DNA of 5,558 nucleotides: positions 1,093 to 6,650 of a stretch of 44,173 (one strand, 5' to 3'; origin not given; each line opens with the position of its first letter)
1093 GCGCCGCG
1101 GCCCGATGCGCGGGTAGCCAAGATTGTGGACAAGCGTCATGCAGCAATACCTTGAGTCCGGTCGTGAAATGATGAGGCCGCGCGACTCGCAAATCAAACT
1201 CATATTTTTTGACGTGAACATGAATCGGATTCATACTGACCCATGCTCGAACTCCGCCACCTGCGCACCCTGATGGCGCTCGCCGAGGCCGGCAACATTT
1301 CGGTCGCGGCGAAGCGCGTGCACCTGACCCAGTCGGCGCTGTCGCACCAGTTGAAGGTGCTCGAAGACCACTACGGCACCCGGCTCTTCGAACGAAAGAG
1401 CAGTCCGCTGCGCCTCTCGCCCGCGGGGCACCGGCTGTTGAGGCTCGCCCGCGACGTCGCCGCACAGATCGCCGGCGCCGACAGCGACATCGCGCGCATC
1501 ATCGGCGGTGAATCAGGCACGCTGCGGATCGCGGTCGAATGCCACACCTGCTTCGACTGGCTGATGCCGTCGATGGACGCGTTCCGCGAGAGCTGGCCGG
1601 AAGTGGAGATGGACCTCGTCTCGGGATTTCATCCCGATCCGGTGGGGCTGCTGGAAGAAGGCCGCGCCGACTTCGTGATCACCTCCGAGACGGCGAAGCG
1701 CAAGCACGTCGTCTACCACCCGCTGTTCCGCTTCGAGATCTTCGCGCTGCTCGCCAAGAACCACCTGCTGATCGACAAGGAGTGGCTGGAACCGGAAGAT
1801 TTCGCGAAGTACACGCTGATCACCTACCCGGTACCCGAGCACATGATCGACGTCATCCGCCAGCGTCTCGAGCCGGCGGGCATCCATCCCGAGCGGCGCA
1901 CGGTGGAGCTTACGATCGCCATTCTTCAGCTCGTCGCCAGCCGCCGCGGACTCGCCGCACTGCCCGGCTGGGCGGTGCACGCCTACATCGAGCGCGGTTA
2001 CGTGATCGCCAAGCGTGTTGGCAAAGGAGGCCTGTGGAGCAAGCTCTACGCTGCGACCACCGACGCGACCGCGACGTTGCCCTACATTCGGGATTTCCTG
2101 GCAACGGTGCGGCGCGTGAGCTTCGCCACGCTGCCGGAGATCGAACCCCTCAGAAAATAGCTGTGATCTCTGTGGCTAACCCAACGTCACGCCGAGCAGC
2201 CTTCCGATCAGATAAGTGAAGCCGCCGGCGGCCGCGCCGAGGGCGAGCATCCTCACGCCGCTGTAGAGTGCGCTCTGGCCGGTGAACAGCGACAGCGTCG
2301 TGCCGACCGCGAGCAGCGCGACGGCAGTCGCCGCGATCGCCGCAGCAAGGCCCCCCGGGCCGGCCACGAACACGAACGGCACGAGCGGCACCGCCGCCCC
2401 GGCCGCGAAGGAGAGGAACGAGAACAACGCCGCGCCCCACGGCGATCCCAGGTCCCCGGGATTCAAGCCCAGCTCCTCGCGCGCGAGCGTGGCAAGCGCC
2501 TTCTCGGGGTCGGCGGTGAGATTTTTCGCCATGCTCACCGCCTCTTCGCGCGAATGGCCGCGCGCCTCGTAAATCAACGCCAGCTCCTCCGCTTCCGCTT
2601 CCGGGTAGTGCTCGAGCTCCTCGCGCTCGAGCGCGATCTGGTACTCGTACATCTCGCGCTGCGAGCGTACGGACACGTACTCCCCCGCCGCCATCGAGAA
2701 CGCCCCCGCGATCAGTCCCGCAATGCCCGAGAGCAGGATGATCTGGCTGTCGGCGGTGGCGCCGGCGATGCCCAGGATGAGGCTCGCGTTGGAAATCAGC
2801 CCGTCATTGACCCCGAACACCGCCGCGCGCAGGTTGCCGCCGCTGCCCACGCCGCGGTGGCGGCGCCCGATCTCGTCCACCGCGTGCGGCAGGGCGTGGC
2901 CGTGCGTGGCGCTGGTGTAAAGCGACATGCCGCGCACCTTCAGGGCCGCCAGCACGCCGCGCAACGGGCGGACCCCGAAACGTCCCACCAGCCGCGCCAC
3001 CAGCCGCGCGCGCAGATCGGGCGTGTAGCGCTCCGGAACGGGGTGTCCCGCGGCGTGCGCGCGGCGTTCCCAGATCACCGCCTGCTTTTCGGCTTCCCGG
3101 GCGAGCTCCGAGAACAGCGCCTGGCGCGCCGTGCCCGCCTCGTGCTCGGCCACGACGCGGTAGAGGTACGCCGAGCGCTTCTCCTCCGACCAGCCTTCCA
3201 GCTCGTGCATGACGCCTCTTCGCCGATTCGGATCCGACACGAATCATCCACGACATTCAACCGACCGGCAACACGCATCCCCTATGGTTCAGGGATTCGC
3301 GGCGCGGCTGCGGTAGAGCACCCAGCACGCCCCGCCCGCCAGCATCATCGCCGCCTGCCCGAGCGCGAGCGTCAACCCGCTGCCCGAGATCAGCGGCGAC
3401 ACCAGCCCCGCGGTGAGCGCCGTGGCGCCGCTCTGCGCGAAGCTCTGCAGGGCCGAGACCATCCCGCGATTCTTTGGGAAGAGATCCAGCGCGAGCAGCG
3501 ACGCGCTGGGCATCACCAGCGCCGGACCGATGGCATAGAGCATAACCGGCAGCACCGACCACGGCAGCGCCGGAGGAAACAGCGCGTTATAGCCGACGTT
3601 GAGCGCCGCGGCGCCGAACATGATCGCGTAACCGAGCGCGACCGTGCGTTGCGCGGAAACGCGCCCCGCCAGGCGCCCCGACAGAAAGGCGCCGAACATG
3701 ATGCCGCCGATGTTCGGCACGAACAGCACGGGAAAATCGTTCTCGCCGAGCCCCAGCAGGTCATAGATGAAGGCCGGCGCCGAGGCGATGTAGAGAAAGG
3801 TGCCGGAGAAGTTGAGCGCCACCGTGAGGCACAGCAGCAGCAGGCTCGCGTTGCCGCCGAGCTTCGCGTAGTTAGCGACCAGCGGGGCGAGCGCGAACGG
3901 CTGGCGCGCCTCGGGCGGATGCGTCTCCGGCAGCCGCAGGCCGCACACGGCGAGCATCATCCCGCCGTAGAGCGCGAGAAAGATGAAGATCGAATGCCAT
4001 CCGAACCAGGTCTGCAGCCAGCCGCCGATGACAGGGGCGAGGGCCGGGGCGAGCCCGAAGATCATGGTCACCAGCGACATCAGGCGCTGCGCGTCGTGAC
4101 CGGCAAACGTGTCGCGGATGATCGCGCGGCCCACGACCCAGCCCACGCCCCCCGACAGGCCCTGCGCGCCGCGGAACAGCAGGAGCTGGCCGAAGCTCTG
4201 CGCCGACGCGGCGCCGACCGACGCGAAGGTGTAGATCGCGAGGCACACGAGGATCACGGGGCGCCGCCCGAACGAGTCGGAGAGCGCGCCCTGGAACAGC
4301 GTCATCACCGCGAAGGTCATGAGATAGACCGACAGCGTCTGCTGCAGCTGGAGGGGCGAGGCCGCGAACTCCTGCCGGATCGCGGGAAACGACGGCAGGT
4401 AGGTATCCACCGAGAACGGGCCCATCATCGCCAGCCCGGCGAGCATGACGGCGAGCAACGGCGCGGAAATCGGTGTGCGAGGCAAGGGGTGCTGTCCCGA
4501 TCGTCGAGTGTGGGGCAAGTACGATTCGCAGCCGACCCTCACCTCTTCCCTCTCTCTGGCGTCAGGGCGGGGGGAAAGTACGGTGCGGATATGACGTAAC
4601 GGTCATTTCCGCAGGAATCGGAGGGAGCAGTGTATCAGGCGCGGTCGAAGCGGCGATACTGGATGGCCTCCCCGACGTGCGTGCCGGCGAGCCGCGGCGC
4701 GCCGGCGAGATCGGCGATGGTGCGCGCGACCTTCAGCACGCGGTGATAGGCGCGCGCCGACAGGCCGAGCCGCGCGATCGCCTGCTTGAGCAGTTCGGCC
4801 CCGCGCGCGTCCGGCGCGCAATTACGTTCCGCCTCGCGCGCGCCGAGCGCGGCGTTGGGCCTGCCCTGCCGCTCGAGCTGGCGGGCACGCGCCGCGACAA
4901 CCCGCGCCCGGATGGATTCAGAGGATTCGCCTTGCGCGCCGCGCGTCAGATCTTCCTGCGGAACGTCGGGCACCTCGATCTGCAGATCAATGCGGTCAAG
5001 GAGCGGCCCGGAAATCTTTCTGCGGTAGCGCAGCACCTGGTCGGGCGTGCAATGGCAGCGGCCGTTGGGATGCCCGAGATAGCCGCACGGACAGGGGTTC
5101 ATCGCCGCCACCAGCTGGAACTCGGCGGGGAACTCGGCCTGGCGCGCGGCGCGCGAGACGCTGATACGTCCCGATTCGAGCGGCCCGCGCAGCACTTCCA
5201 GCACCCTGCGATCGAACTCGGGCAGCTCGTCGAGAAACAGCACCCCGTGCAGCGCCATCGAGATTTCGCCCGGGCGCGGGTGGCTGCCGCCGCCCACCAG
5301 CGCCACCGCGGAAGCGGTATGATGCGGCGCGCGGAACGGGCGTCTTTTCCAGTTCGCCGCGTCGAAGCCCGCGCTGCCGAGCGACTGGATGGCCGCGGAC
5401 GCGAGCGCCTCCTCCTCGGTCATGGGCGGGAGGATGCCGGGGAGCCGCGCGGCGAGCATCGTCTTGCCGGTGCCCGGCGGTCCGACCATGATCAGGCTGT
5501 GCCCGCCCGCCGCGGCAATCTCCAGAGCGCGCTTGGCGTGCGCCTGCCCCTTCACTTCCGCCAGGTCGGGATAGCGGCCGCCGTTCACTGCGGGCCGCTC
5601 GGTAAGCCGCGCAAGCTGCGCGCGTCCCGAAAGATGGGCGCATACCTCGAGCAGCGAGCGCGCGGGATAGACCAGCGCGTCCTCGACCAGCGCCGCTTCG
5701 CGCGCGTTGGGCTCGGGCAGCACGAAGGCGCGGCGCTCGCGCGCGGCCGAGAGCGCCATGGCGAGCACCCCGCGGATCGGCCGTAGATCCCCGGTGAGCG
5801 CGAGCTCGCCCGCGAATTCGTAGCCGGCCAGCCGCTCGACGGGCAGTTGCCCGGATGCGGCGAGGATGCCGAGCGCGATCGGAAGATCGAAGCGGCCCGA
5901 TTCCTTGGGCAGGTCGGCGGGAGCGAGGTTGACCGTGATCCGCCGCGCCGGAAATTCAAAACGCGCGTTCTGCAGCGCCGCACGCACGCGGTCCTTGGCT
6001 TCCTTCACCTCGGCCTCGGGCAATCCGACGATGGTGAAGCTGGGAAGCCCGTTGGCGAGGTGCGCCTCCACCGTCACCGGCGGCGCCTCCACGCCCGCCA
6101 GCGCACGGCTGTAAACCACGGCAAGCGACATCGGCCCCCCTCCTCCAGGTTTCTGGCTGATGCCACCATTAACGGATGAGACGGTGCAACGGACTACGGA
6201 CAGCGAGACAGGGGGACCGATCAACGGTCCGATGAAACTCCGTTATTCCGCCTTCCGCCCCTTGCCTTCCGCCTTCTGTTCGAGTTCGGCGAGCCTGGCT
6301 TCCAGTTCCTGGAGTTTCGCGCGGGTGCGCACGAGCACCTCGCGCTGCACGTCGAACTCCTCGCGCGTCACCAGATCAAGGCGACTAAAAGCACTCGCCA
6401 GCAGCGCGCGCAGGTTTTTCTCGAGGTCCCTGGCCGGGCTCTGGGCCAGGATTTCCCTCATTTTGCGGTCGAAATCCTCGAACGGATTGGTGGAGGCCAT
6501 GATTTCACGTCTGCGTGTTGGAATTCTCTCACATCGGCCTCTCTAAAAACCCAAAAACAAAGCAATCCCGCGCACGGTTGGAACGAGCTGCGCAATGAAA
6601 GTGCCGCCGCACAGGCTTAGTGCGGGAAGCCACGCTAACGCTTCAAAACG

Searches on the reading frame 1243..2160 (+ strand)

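Call 63: search_protein_families(library=pfam, proteins=[window:1243-2160:+], max_evalue=0.00001)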
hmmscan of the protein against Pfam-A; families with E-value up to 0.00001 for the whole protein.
window:1243-2160:+ (305 aa): 2 families
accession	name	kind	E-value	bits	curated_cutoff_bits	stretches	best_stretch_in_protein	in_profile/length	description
PF03466.25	LysR_substrate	-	3.3e-39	134.9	28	1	88-291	2-206/209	LysR substrate binding domain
PF00126.33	HTH_1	-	1.1e-20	73.7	26.6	1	4-63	1-60/60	Bacterial regulatory helix-turn-helix protein, lysR family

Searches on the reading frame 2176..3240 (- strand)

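Call 63: search_protein_families(library=pfam, proteins=[window:2176-3240:-], max_evalue=0.00001)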
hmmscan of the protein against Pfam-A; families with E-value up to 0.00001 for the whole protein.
window:2176-3240:- (354 aa): 1 family
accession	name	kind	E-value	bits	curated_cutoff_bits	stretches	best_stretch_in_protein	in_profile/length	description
PF01988.24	VIT1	-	8.3e-70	235.4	28.1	1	137-347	1-214/214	VIT family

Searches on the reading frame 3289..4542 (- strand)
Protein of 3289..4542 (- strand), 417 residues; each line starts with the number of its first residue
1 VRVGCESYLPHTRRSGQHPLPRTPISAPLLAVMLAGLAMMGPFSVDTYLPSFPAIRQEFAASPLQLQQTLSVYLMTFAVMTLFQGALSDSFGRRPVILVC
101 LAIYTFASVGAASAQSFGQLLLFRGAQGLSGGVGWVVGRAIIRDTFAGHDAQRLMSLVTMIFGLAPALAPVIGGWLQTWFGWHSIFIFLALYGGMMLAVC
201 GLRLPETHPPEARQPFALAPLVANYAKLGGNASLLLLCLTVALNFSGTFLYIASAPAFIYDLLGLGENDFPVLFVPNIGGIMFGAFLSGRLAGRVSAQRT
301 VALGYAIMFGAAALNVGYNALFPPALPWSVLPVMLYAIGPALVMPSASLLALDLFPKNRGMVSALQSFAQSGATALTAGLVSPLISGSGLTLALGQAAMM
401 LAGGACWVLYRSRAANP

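Call 63: search_protein_families(library=pfam, proteins=[window:3289-4542:-], max_evalue=0.00001)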
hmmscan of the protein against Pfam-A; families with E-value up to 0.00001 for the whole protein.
window:3289-4542:- (417 aa): 1 family
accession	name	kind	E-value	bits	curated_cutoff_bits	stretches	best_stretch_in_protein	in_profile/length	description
PF07690.21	MFS_1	-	2e-43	149.1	33.4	1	37-376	4-345/347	Major Facilitator Superfamily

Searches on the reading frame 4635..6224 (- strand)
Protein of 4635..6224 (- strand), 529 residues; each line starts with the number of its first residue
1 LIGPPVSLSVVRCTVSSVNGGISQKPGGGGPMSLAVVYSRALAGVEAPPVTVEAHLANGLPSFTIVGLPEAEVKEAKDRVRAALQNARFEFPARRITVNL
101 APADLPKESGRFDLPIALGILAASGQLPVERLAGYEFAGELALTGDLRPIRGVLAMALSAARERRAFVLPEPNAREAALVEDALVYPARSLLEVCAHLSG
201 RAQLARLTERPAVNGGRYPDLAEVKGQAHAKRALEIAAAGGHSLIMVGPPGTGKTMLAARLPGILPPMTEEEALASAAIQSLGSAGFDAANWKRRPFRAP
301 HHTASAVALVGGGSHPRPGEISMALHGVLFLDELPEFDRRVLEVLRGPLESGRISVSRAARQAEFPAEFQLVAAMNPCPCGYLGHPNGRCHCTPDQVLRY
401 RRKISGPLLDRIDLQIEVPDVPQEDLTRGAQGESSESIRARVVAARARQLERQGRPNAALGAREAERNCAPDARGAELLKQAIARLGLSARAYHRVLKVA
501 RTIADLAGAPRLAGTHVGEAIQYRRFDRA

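Call 63: search_protein_families(library=pfam, proteins=[window:4635-6224:-], max_evalue=0.00001)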
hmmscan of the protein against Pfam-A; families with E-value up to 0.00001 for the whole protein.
window:4635-6224:- (529 aa): 5 families
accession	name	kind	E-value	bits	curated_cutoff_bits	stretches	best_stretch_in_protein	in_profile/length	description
PF01078.27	Mg_chelatase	-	8.6e-97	323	20.3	1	220-425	1-206/207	Magnesium chelatase, subunit ChlI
PF13541.12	ChlI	-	2.4e-45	153.8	27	1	52-173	1-121/121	Subunit ChlI of Mg-chelatase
PF13335.12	Mg_chelatase_C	-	8.2e-31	106.9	26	1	432-524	1-94/94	Magnesium chelatase, subunit ChlI C-terminal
PF07728.20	AAA_5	-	2.3e-09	37.8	22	0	327-379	68-125/139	AAA domain (dynein-related subfamily)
PF00493.29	MCM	-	1.3e-06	28.2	23.3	0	318-425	114-211/224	MCM P-loop domain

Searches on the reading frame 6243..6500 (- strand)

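Call 63: search_protein_families(library=pfam, proteins=[window:6243-6500:-], max_evalue=0.00001)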
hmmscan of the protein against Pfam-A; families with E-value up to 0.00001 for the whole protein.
window:6243-6500:- (85 aa): 1 family
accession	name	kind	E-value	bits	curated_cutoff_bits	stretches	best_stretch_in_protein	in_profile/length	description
PF04380.18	BMFP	-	2.1e-26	92.6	37.2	1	2-75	2-77/77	Membrane fusogenic activity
